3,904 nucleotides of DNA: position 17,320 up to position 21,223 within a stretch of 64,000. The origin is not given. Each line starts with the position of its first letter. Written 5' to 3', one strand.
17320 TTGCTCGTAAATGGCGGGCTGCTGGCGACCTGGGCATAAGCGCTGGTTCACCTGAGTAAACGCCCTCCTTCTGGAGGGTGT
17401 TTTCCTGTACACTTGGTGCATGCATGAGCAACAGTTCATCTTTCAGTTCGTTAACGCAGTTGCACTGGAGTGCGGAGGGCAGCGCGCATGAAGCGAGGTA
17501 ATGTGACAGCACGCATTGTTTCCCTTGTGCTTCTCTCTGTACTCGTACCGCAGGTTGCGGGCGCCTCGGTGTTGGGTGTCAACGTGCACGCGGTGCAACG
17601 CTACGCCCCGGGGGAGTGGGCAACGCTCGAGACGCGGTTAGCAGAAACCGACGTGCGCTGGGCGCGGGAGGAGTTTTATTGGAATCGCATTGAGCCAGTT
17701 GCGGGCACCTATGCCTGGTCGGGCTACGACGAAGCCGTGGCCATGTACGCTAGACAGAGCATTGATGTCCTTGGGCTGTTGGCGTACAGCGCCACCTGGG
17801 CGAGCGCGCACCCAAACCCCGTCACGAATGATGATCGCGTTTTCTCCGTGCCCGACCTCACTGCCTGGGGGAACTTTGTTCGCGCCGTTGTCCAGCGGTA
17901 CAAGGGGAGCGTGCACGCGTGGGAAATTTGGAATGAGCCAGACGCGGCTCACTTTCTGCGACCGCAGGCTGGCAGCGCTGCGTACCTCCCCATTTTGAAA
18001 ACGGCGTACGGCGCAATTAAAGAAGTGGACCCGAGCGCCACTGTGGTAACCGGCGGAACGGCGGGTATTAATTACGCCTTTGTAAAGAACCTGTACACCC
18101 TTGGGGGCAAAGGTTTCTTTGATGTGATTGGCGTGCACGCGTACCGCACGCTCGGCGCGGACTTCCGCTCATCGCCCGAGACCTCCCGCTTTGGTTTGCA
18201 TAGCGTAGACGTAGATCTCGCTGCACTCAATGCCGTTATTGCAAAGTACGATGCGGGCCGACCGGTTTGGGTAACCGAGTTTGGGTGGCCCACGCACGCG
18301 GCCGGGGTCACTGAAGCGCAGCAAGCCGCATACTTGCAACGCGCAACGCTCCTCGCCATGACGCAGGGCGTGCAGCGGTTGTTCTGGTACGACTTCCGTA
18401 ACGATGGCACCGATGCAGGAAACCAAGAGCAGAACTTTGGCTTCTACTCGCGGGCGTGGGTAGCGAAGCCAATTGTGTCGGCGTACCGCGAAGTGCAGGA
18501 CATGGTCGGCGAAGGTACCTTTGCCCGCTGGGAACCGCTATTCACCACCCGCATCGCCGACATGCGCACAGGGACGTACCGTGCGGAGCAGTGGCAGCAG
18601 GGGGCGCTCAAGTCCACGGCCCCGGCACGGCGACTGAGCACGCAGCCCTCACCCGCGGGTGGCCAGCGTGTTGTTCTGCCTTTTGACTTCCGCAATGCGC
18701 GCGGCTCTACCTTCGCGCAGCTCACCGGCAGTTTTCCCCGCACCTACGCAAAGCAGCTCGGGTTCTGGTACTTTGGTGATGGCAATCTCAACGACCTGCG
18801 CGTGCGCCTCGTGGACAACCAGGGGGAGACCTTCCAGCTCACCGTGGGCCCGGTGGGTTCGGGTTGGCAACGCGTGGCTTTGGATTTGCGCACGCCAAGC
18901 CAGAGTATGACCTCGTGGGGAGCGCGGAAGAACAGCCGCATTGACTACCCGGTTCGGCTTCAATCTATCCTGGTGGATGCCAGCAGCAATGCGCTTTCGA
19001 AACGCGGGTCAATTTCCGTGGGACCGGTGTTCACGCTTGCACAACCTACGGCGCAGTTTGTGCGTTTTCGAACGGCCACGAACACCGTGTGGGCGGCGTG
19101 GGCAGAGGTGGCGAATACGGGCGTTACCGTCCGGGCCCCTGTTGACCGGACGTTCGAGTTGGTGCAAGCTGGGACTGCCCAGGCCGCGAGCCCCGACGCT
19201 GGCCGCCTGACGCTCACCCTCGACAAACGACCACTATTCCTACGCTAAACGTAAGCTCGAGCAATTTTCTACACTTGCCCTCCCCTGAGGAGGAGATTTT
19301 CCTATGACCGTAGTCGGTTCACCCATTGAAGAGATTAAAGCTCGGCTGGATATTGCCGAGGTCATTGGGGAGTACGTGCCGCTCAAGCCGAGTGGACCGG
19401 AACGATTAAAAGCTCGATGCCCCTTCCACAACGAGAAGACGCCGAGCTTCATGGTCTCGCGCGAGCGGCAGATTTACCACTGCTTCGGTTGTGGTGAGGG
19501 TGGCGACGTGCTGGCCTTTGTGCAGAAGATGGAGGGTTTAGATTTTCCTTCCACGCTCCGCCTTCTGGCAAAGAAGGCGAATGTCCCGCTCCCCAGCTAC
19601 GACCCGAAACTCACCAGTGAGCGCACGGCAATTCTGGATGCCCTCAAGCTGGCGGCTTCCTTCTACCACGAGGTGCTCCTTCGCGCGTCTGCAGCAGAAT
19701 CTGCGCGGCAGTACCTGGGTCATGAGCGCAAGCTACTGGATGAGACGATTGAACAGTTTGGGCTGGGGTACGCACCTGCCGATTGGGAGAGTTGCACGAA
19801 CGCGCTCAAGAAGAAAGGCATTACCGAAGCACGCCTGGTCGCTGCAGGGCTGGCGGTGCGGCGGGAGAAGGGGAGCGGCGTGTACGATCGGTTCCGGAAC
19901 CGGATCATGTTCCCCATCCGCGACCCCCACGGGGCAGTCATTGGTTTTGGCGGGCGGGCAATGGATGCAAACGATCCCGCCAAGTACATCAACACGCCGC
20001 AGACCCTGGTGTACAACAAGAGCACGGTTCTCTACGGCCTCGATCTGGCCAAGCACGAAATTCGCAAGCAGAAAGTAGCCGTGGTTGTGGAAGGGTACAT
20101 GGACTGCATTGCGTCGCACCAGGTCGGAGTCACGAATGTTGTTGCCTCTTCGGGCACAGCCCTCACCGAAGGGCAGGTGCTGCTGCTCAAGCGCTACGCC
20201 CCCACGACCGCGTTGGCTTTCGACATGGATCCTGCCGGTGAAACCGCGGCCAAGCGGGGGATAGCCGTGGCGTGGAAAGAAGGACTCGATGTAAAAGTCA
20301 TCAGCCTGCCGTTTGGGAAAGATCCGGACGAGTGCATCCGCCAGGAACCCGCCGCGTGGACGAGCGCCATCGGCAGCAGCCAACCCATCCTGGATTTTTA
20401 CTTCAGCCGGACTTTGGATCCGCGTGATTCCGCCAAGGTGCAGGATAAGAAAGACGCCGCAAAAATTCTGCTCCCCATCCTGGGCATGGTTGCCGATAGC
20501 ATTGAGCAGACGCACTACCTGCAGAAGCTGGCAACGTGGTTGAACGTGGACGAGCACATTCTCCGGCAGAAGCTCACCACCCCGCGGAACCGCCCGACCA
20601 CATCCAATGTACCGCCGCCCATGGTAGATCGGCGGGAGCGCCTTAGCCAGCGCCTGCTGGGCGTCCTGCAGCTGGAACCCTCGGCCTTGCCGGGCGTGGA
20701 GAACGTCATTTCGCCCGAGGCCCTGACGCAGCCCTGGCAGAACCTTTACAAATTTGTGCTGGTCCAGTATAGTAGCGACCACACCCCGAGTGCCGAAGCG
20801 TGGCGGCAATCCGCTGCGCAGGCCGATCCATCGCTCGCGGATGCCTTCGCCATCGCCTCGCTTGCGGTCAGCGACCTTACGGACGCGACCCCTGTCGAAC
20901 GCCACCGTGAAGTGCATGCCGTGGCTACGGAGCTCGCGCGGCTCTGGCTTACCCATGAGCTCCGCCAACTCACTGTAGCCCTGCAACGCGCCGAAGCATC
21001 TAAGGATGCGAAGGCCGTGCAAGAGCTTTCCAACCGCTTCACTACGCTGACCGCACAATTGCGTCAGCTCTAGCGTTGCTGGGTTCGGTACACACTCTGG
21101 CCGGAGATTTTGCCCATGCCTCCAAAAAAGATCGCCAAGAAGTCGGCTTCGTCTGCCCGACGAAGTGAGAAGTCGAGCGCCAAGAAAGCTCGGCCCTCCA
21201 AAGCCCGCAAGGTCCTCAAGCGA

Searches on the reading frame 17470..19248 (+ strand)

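Call 33: search_protein_families(library=pfam, proteins=[window:17470-19248:+])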
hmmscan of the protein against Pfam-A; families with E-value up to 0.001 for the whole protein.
window:17470-19248:+ (592 aa): 4 families
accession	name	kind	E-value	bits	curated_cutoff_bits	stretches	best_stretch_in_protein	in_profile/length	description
PF11790.14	Glyco_hydro_cc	-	4.4e-08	33.4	21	1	153-319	71-220/237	Glycosyl hydrolase catalytic core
PF01229.23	Glyco_hydro_39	-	2e-07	30.7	26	1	129-235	123-236/472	Glycosyl hydrolases family 39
PF02449.21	Glyco_hydro_42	-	4.3e-06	26.8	21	0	53-101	15-64/376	Beta-galactosidase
PF00331.26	Glyco_hydro_10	-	2.8e-05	23.9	22.1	1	68-157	44-129/311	Glycosyl hydrolase family 10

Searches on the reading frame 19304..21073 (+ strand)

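Call 33: search_protein_families(library=pfam, proteins=[window:19304-21073:+])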
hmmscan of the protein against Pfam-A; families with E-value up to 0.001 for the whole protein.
window:19304-21073:+ (589 aa): 7 families
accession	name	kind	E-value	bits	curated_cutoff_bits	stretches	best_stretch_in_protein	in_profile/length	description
PF08275.17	DNAG_N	-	1.4e-42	145.2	26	1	121-250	1-128/128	DNA primase catalytic core, N-terminal domain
PF01807.25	Zn_ribbon_DnaG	-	2.4e-31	107.9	24.9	1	8-96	6-93/98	CHC2 zinc finger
PF13155.12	Toprim_2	-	7.1e-22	78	22.1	1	260-344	1-87/88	Toprim-like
PF13662.12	Toprim_4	-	9.9e-15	55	25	1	258-333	2-84/85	Toprim domain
PF01751.28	Toprim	-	9e-10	39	23.1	1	259-321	2-78/96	Toprim domain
PF10410.14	DnaB_bind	-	4.9e-08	33.6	20.6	1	364-417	2-55/56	DnaB-helicase binding domain of primase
PF13362.12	Toprim_3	-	0.0008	20.2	27.2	0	259-348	2-92/95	Toprim domain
